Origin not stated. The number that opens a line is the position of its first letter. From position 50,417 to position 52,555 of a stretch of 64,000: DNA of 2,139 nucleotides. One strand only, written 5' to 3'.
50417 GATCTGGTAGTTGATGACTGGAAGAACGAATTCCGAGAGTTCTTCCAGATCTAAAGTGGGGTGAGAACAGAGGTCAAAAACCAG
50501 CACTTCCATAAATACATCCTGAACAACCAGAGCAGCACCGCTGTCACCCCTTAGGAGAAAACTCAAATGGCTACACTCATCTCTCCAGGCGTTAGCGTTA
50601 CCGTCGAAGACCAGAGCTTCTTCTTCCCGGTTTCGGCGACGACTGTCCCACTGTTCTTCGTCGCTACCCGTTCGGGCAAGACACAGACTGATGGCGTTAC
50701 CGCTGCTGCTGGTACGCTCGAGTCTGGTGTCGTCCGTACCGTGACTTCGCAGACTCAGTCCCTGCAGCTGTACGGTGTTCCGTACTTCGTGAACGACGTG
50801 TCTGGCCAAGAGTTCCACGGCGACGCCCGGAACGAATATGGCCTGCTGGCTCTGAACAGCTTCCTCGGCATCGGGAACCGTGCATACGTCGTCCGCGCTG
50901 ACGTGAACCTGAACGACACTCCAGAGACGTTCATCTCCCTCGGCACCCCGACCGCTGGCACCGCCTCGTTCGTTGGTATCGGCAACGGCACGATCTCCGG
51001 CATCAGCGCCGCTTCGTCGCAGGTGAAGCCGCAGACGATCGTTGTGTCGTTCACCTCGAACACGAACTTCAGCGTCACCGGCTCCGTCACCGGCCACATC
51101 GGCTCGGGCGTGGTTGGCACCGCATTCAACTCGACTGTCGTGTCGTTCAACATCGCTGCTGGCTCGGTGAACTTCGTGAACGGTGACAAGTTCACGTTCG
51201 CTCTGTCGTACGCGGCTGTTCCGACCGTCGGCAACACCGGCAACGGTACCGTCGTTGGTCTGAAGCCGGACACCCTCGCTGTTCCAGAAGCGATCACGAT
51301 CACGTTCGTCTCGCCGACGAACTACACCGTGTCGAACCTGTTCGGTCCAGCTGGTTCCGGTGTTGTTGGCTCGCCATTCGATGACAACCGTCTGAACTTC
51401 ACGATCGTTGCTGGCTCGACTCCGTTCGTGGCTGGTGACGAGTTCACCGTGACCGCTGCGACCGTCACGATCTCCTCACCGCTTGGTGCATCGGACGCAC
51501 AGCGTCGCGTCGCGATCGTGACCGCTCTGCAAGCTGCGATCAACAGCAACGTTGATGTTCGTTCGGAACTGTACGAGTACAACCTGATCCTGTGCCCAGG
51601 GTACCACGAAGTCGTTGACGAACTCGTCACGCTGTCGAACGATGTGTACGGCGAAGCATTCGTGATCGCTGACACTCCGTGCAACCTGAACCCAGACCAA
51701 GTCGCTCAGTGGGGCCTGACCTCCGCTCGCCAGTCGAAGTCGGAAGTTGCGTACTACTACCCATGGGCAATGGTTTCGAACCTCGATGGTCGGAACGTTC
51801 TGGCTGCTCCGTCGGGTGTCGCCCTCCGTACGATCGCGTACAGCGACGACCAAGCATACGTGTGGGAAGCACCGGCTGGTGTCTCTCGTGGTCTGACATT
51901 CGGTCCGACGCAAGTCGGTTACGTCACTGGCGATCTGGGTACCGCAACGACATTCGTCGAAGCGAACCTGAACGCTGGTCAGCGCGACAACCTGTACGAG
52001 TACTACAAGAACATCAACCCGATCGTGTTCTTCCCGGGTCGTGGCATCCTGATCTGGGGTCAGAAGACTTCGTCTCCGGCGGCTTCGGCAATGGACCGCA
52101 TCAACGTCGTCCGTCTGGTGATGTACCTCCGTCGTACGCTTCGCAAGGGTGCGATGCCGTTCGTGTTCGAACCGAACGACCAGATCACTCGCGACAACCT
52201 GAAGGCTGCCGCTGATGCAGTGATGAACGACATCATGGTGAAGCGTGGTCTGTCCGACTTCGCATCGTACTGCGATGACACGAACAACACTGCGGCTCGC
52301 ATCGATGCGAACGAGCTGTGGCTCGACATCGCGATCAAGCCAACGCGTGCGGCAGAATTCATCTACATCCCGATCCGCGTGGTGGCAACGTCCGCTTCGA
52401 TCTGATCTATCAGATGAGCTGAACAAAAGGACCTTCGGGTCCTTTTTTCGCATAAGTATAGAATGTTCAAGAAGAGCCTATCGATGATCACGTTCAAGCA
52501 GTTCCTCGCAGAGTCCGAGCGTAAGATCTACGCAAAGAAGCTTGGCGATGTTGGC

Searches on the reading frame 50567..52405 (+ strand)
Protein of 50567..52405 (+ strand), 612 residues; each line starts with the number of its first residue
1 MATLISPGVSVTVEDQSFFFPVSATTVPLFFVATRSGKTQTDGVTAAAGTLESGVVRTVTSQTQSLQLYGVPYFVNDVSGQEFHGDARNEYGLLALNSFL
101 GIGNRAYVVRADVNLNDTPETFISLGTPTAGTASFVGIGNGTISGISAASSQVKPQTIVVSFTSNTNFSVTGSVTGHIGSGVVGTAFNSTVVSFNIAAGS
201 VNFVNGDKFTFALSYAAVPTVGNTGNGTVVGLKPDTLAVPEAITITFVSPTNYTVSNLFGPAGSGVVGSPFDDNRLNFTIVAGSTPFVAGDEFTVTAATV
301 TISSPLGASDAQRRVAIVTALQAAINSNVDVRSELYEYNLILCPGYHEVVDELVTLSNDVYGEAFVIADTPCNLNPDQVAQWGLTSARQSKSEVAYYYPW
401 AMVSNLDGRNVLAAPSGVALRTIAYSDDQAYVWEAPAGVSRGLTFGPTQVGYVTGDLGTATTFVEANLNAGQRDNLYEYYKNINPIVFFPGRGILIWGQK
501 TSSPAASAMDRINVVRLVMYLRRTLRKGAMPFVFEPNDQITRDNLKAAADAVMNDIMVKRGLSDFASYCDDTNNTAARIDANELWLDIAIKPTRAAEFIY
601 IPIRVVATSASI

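Call 12: search_protein_families(library=pfam, proteins=[window:50567-52405:+], max_evalue=0.01)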
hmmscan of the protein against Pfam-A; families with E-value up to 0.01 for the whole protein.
window:50567-52405:+ (612 aa): 2 families
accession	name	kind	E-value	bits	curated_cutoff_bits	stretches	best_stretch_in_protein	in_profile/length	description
PF17482.7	Phage_sheath_1C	-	3.4e-13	50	26.9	1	507-605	4-103/104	Phage tail sheath C-terminal domain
PF04984.19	Phage_sheath_1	-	0.00066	20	31.4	1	334-502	16-168/168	Phage tail sheath protein subtilisin-like domain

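Call 13: search_protein_families(library=phrogs, proteins=[window:50567-52405:+], max_evalue=0.001)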
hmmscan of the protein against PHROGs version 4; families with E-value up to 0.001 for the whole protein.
window:50567-52405:+ (612 aa): 5 families
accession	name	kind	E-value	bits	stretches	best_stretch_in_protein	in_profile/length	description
phrog_10581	-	tail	1e-155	521.4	2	304-609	602-913/915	tail sheath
phrog_23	-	tail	4.9e-51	175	1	34-608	36-465/496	tail sheath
phrog_34521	-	tail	5.1e-13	48.8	1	381-598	740-943/962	tail sheath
phrog_19666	-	tail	2.7e-06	27.1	1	316-564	713-945/985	tail sheath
phrog_279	-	tail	0.00059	19.7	0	535-606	412-483/489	tail sheath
